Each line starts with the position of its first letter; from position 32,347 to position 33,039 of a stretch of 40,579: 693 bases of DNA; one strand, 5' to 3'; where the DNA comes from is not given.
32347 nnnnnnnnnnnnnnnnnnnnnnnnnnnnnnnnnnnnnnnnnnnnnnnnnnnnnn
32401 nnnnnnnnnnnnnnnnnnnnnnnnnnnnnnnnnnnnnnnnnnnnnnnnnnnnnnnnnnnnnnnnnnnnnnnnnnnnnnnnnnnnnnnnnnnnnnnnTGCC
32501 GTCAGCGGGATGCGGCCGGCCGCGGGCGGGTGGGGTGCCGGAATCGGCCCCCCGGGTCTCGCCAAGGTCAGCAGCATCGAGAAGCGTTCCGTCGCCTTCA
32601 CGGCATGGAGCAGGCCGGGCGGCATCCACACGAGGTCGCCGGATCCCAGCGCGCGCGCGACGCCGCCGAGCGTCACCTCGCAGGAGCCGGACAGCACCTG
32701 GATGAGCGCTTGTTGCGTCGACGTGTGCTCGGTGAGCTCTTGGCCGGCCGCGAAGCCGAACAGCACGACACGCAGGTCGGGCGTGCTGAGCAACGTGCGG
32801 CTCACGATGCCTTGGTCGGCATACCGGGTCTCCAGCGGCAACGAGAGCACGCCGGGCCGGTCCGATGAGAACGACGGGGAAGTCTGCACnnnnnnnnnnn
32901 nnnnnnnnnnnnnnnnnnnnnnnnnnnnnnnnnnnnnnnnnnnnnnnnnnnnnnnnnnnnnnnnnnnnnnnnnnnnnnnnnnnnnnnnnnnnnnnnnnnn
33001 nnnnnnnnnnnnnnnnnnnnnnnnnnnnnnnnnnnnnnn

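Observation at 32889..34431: Three Crp/Fnr-type boxes, each centred exactly 41.5 bp upstream of a start codon: an apparently leaderless class-II regulon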

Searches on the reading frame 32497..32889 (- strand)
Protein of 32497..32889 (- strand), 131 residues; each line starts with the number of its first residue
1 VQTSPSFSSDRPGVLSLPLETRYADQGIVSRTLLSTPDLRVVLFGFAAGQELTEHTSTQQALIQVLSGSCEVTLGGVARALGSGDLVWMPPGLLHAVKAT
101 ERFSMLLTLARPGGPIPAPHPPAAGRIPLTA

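Call 26: find_homologous_proteins(query=window:32497-32889:-, max_evalue=0.001)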
Query window:32497-32889:- (131 aa): 1152 proteins with E <= 0.001 among 1211 candidates; the best 120 are listed.
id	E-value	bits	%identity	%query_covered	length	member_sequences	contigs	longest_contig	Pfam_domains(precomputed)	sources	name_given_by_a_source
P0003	1.6e-72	259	95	100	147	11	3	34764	PF07883.18,PF05899.19,PF02311.26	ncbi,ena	-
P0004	3.9e-69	248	91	100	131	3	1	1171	PF07883.18,PF05899.19,PF02311.26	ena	-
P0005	4.0e-67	242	87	100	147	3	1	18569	PF07883.18,PF05899.19,PF02311.26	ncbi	-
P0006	4.8e-63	229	92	90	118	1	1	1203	PF07883.18,PF05899.19,PF02311.26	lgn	-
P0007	9.1e-57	208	98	77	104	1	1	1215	PF07883.18,PF05899.19,PF02311.26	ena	-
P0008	2.5e-41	158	59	98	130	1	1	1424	PF07883.18,PF05899.19,PF02311.26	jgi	jgi:quercetin dioxygenase-like cupin family protein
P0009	4.2e-41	158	69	92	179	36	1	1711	PF07883.18,PF02311.26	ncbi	-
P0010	1.2e-40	156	69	85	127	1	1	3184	PF07883.18,PF05899.19,PF02311.26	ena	-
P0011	2.3e-40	155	68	86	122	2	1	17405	PF07883.18,PF02311.26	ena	-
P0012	6.3e-40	154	65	92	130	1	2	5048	PF07883.18,PF02311.26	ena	-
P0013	1.1e-39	153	62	95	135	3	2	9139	PF07883.18,PF05899.19,PF02311.26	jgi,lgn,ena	jgi:quercetin dioxygenase-like cupin family protein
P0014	1.8e-39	152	64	93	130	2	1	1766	PF07883.18,PF02311.26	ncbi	-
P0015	1.8e-39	152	64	93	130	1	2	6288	PF07883.18,PF02311.26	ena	-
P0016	2.3e-39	152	65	92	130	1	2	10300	PF07883.18,PF05899.19,PF02311.26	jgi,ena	-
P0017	2.5e-39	152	60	98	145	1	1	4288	PF07883.18,PF05899.19,PF02311.26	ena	-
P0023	5.8e-39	151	64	92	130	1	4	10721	PF07883.18,PF02311.26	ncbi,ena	-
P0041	2.0e-37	146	61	91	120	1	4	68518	PF07883.18,PF05899.19,PF02311.26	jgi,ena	-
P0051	4.8e-37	144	67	85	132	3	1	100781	PF07883.18,PF05899.19,PF02311.26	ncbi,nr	ncbi:MAG TPA: cupin domain-containing protein [Candidatus Limnocylindrales bacterium]|nr:cupin domai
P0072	1.1e-36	143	63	91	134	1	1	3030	PF07883.18,PF02311.26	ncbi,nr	ncbi:MAG: cupin domain-containing protein [Verrucomicrobia bacterium]|nr:cupin domain-containing pro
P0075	1.2e-36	143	64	86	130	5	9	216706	PF07883.18,PF02311.26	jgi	jgi:quercetin dioxygenase-like cupin family protein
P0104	2.8e-36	142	60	96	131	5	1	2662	PF07883.18,PF05899.19,PF02311.26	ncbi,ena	-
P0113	3.2e-36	142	58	95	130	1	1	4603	PF07883.18,PF05899.19,PF02311.26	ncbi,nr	ncbi:MAG TPA: cupin domain-containing protein [Candidatus Paceibacterota bacterium]|nr:cupin domain-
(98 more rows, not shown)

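Call 28: find_encoding_contigs(protein=P0008, flank=4000, max_places=3)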
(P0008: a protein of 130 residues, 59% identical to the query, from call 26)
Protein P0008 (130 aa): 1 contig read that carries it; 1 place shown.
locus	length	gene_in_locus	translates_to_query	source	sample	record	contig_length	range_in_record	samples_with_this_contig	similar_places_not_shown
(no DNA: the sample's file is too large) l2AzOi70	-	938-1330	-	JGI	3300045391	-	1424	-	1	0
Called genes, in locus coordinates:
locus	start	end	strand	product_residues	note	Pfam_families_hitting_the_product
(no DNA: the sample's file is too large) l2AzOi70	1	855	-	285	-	?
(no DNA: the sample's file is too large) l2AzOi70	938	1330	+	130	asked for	PF02311:AraC_binding, PF05899:Cupin_3 (weak), PF07883:Cupin_2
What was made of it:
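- Tried and rejected: One look-up (P0008) returned no DNA (call 28).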

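Call 29: find_encoding_contigs(protein=P0072, flank=4000, max_places=3)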
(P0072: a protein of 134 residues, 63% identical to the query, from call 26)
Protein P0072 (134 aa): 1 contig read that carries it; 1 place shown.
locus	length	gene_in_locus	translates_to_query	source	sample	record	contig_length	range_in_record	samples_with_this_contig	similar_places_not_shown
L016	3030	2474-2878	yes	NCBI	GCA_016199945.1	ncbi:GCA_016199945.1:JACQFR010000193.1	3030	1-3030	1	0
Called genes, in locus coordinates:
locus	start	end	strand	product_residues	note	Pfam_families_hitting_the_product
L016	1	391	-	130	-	?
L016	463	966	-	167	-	PF03473:MOSC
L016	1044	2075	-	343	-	-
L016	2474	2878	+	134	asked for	PF02311:AraC_binding, PF07883:Cupin_2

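Call 30: find_encoding_contigs(protein=P0017, flank=4000, max_places=3)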
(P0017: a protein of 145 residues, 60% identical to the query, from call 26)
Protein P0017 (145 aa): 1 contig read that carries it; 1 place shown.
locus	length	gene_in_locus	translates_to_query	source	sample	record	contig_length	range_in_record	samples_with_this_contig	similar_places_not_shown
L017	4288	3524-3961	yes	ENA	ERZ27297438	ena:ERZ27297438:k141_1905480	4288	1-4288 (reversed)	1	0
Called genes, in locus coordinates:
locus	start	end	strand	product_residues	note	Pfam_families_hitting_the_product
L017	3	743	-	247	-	?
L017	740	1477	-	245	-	PF00005:ABC_tran, PF02463:SMC_N (weak), PF13304:AAA_21 (faint)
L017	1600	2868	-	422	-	PF25919:BSH_CusB (faint), PF25917:BSH_RND, PF25973:BSH_CzcB (weak), PF25984:BSH_YknX (weak), PF25990:Beta-barrel_YknX, PF25975:CzcB_C (weak)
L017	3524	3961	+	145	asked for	PF02311:AraC_binding (weak), PF05899:Cupin_3 (weak), PF07883:Cupin_2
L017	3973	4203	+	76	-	PF01206:TusA, PF10006:DUF2249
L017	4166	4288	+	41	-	?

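Call 31: find_encoding_contigs(protein=P0041, flank=4000, max_places=3)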
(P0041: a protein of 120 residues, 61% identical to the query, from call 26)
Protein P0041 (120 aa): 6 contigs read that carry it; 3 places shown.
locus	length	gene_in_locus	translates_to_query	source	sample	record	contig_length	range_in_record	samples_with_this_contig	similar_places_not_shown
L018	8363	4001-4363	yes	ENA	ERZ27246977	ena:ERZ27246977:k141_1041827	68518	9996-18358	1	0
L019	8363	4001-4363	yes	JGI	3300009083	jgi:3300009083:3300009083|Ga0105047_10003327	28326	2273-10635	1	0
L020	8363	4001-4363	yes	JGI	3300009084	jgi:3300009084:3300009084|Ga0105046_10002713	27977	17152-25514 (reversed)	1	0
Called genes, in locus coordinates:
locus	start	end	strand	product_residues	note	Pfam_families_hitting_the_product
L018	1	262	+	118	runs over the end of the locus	PF04845:PurA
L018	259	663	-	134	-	PF02410:RsfS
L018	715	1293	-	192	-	PF01467:CTP_transf_like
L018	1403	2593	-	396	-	PF01582:TIR, PF13676:TIR_2, PF09822:ABC_transp_aux (weak)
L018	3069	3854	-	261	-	PF07963:N_methyl, PF07596:SBP_bac_10 (faint)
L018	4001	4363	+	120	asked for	PF05899:Cupin_3 (weak), PF02311:AraC_binding, PF07883:Cupin_2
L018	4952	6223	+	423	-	PF13393:tRNA-synt_His, PF00587:tRNA-synt_2b, PF03129:HGTP_anticodon (faint)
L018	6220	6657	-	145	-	PF01245:Ribosomal_L19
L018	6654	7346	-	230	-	PF01746:tRNA_m1G_MT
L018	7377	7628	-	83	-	PF13083:KH_KhpA-B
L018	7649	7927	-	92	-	PF00886:Ribosomal_S16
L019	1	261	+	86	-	PF04845:PurA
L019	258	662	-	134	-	PF02410:RsfS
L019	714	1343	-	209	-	PF01467:CTP_transf_like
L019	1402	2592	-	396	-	PF01582:TIR, PF13676:TIR_2, PF09822:ABC_transp_aux (weak)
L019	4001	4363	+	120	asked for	PF05899:Cupin_3 (weak), PF02311:AraC_binding, PF07883:Cupin_2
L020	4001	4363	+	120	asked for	PF05899:Cupin_3 (weak), PF02311:AraC_binding, PF07883:Cupin_2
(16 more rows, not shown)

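Call 34: find_related_loci(query=A1, collection=metagenome_contigs, flank=3000)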
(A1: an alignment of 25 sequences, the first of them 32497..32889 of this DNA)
Query A1 (131 aa) in metagenome_contigs; peptide patterns used: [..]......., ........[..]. (x = any residue, [..] = any of these).
600 stretches matched a pattern (row limit reached: there are more); 506 encode a relative of the query (tblastn E <= 1e-3); the best 80 are kept; 80 distinct loci.
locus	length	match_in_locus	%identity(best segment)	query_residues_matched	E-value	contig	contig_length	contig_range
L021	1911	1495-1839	68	1-115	6e-48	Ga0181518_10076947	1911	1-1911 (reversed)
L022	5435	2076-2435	68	1-119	8e-47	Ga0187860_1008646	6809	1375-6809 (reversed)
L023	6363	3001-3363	67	1-120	2e-46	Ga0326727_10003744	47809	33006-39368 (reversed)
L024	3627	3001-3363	66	1-120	2e-46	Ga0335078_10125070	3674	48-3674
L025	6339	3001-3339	68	1-113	2e-46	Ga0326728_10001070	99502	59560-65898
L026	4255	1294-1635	66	1-114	2e-46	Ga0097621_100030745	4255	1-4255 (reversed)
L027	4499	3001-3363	67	1-120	1e-46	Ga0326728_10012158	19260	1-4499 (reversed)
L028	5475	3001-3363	66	1-122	2e-46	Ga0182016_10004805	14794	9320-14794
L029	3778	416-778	66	1-120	1e-46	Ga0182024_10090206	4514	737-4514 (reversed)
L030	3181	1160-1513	66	1-119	2e-46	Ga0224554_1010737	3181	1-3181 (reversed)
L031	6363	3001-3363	66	1-120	3e-46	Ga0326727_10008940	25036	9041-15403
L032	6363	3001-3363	64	1-122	2e-45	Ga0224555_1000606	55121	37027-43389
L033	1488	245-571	68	5-113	5e-46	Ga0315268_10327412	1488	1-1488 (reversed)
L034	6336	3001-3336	65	5-116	6e-44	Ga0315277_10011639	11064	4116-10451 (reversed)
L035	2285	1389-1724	67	1-112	4e-44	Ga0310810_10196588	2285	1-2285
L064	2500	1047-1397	62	1-117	4e-42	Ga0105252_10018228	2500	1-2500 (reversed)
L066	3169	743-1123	57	1-127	4e-42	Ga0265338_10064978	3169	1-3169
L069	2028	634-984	59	1-117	9e-42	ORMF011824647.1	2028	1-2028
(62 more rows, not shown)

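Call 44: list_cluster_members(proteins=[P0003, P0005, P0009, P0014, P0023, P0104, P0051, P0072, P0113, P0002])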
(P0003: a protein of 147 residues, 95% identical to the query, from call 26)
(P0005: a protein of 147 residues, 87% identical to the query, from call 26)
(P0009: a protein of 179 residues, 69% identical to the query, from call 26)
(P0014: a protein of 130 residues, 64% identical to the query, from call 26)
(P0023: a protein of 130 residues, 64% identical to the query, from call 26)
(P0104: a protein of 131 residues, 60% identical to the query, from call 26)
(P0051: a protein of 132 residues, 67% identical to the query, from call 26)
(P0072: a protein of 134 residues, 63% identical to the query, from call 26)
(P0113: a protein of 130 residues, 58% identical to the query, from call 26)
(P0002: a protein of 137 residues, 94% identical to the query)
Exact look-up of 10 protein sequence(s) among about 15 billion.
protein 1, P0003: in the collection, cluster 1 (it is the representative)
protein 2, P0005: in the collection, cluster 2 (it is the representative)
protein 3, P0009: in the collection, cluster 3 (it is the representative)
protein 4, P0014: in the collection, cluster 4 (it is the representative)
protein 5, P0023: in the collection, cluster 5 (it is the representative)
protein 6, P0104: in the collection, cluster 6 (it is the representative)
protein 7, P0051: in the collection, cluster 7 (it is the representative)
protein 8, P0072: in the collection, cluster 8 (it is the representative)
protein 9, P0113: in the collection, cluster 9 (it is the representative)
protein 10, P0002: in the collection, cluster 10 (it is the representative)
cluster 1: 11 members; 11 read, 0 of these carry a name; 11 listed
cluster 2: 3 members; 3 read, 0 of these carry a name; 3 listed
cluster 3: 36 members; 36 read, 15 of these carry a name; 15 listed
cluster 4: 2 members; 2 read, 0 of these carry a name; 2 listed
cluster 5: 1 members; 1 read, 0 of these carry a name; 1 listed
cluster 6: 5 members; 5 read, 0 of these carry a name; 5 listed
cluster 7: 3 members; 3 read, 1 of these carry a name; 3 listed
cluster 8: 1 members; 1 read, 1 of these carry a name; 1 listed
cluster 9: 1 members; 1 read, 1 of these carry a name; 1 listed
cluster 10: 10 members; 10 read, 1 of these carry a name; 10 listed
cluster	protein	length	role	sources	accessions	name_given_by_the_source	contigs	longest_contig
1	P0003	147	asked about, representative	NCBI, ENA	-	-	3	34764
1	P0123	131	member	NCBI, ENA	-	-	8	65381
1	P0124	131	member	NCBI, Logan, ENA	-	-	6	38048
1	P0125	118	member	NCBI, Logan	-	-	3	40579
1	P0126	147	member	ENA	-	-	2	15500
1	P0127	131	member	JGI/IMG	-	-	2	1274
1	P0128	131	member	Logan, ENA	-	-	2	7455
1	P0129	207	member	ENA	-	-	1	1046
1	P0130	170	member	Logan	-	-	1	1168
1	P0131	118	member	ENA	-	-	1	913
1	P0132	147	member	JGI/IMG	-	-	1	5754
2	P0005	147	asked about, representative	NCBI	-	-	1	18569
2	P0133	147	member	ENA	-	-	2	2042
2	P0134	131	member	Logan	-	-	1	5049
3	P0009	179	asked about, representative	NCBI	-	-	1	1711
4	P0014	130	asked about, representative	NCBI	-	-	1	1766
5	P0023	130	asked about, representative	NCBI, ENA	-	-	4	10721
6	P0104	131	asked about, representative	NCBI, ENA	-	-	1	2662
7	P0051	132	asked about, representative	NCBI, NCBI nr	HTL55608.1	MAG TPA: cupin domain-containing protein [Candidatus Limnocylindrales bacterium] | cupin domain-containing protein [Candidatus Limnocylindrales bacterium]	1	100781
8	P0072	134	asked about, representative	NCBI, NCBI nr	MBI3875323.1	MAG: cupin domain-containing protein [Verrucomicrobia bacterium] | cupin domain-containing protein [Verrucomicrobiota bacterium]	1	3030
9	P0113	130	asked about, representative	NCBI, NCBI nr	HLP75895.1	MAG TPA: cupin domain-containing protein [Candidatus Paceibacterota bacterium] | cupin domain-containing protein [Candidatus Paceibacterota bacterium]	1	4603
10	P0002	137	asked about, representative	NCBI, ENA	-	-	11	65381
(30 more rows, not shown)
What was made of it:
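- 32494..32889 (-): Cupin gene (131 aa), starting at GTG 32889. It is the first gene of the cupin-nirK-nirV-senC unit and the inferred leaderless cistron. Public gene calls disagree: 118, 131, 147, 170 and 207 aa (call 44).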

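Call 48: search_protein_families(library=pfam, proteins=[L023:2336-2728:+, L024:1457-2695:-, L064:1449-1676:+, L069:2-550:-, L066:1494-1883:-, L031:388-1629:-], max_evalue=0.001)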
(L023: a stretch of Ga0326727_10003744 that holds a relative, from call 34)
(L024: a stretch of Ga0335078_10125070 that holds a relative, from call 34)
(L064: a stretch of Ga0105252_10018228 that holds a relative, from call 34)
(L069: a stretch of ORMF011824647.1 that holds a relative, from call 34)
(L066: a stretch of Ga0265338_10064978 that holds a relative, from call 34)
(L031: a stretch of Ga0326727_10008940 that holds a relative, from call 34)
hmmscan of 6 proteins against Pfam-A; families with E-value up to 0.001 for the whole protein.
L023:2336-2728:+ (131 aa): 1 family
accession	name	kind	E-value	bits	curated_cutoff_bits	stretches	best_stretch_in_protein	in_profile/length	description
PF11756.13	YgbA_NO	-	7.4e-40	136.1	25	1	28-128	1-101/106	Nitrous oxide-stimulated promoter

L024:1457-2695:- (413 aa): 3 families
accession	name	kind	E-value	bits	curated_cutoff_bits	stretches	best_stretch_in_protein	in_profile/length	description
PF13442.11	Cytochrome_CBB3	-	2.8e-24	85.6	27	2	65-154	3-68/68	Cytochrome C oxidase, cbb3-type, subunit III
PF00034.26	Cytochrom_C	-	1.3e-23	84.5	21.3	2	66-156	2-88/90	Cytochrome c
PF13473.12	Cupredoxin_1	-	0.00023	21.6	27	1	311-385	27-95/104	Cupredoxin-like domain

L064:1449-1676:+ (76 aa): 2 families
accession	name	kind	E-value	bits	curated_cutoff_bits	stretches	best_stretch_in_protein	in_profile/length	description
PF10006.14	DUF2249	-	8.2e-17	61.3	29.5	1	9-72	1-67/70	Uncharacterized conserved protein (DUF2249)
PF01206.22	TusA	-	7.2e-07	29.4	28.6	1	9-74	2-69/70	Sulfurtransferase TusA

L069:2-550:- (183 aa): 0 families

L066:1494-1883:- (130 aa): 1 family
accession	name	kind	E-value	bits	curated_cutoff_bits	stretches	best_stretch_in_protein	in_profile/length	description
PF11756.13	YgbA_NO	-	1.3e-41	141.8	25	1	28-128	2-102/106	Nitrous oxide-stimulated promoter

L031:388-1629:- (414 aa): 3 families
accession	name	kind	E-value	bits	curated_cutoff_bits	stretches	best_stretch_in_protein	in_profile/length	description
PF00034.26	Cytochrom_C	-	8e-22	78.8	21.3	2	66-157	1-88/90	Cytochrome c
PF13442.11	Cytochrome_CBB3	-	1.3e-21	77.1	27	2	66-155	3-68/68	Cytochrome C oxidase, cbb3-type, subunit III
PF13473.12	Cupredoxin_1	-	0.00032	21.1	27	0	308-402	23-104/104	Cupredoxin-like domain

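Call 56: find_encoding_contigs(protein=P0051, flank=6000, max_places=2)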
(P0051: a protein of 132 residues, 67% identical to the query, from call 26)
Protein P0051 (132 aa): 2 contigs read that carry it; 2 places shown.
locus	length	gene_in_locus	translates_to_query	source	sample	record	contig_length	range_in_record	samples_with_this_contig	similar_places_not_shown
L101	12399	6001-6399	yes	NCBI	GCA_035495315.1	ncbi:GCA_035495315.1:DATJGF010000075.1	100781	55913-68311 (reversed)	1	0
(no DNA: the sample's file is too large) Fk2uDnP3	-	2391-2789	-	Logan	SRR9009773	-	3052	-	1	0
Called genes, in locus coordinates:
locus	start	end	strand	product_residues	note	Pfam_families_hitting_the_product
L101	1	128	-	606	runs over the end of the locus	PF13472:Lipase_GDSL_2 (faint), PF24575:TPR_Slam (faint), PF00515:TPR_1 (faint), PF07719:TPR_2 (faint), PF13181:TPR_8 (faint), PF13424:TPR_12 (faint), PF13428:TPR_14 (faint), PF13432:TPR_16 (weak), +5 more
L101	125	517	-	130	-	-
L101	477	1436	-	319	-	PF14237:GYF_2, PF10110:GPDPase_memb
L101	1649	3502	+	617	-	PF07973:tRNA_SAD, PF00587:tRNA-synt_2b, PF03129:HGTP_anticodon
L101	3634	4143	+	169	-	-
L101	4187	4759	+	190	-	PF13580:SIS_2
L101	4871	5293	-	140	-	PF10825:DUF2752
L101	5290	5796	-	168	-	PF14237:GYF_2, PF13828:DUF4190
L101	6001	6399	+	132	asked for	PF02311:AraC_binding, PF05899:Cupin_3 (weak), PF07883:Cupin_2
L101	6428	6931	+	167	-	PF10006:DUF2249, PF01206:TusA (weak), PF10006:DUF2249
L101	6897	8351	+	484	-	PF00115:COX1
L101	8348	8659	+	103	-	PF01883:FeS_assembly_P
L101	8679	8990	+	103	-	PF10006:DUF2249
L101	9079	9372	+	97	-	PF10006:DUF2249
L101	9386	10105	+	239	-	PF00027:cNMP_binding, PF13545:HTH_Crp_2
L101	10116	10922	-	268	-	PF06439:3keto-disac_hyd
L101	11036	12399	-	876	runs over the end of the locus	PF09286:Pro-kuma_activ, PF19190:BACON_2 (weak)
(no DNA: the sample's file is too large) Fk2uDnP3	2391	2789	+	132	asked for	PF02311:AraC_binding, PF05899:Cupin_3 (weak), PF07883:Cupin_2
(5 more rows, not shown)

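Call 57: find_encoding_contigs(protein=P0075, flank=6000, max_places=2)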
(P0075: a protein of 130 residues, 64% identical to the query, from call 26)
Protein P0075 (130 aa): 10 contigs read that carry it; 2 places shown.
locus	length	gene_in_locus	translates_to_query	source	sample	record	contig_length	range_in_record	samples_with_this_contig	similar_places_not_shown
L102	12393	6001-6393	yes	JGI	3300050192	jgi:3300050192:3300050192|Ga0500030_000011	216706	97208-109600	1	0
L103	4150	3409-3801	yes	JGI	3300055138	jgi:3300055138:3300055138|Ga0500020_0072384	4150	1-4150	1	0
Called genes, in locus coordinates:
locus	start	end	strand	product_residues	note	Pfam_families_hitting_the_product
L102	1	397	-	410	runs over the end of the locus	PF13229:Beta_helix, PF05048:NosD, PF13229:Beta_helix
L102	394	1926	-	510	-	-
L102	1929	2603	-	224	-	-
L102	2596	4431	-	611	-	PF18793:nos_propeller_2, PF18764:nos_propeller, PF13473:Cupredoxin_1 (weak)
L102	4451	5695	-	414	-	PF13442:Cytochrome_CBB3, PF00034:Cytochrom_C, PF13442:Cytochrome_CBB3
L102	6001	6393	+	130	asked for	PF02311:AraC_binding (weak), PF07883:Cupin_2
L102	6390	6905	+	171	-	PF10006:DUF2249, PF01206:TusA, PF10006:DUF2249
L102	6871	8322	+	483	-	PF00115:COX1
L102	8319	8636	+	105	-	PF01883:FeS_assembly_P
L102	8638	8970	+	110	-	PF10006:DUF2249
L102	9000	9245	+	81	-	PF10006:DUF2249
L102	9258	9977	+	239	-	PF00027:cNMP_binding, PF13545:HTH_Crp_2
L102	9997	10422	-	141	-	PF12802:MarR_2, PF01047:MarR (weak)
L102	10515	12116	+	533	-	PF01292:Ni_hydr_CYTB, PF00174:Oxidored_molyb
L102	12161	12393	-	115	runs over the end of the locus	PF11287:DUF3088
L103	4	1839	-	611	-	PF18793:nos_propeller_2, PF18764:nos_propeller, PF13473:Cupredoxin_1 (weak)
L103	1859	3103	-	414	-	PF13442:Cytochrome_CBB3, PF00034:Cytochrom_C, PF13442:Cytochrome_CBB3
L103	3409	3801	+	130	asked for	PF02311:AraC_binding (weak), PF07883:Cupin_2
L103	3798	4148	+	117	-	?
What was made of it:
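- In L101 and L102 a Crp/Fnr-family gene ends the cupin operon itself (calls 56, 57). In L101 and L102 a Crp/Fnr-family gene closes the cupin operon (calls 56, 57).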

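Call 60: search_solved_structures(query=A1, max_evalue=0.001)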
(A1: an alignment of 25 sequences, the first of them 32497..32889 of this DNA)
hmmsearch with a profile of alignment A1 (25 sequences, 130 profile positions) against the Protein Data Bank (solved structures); distinct sequences matched with E-value up to 0.001: 21.
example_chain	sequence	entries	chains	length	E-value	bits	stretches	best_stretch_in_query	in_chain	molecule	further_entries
1yhf_A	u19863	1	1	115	3.1e-21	78.3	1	9-113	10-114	hypothetical protein SPy1581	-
3rns_A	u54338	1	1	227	3.9e-21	78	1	4-111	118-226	Cupin 2 conserved barrel domain protein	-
3fjs_A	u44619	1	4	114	3.2e-09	39.5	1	30-110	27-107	uncharacterized protein with RmlC-like cupin fold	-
2ozj_A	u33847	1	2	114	2.7e-08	36.5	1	19-107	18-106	Cupin 2, conserved barrel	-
2q30_A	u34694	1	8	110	1.3e-06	31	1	17-112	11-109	Uncharacterized protein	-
1sfn_A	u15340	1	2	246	1.3e-06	31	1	48-102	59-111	conserved hypothetical protein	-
5fq0_A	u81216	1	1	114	8.4e-06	28.4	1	22-114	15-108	KDGF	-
5fq0_B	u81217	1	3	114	8.9e-06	28.3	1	24-114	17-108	KDGF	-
1y3t_A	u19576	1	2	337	1.6e-05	27.5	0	54-99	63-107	Hypothetical protein yxaG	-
2h0v_A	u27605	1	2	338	1.6e-05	27.5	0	54-99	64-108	Quercetin 2,3-dioxygenase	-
7zyb_A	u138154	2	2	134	7.4e-05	25.4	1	12-98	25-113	Cupin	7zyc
8hfb_A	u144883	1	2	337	9.3e-05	25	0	54-99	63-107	Quercetin 2,3-dioxygenase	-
4rd7_A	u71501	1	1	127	0.00011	24.8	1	53-106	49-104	Cupin 2 conserved barrel domain protein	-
3nst_A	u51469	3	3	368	0.00012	24.7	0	47-106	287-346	Gentisate 1,2-dioxygenase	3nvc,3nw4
2phd_A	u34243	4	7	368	0.00012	24.7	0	47-106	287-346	Gentisate 1,2-dioxygenase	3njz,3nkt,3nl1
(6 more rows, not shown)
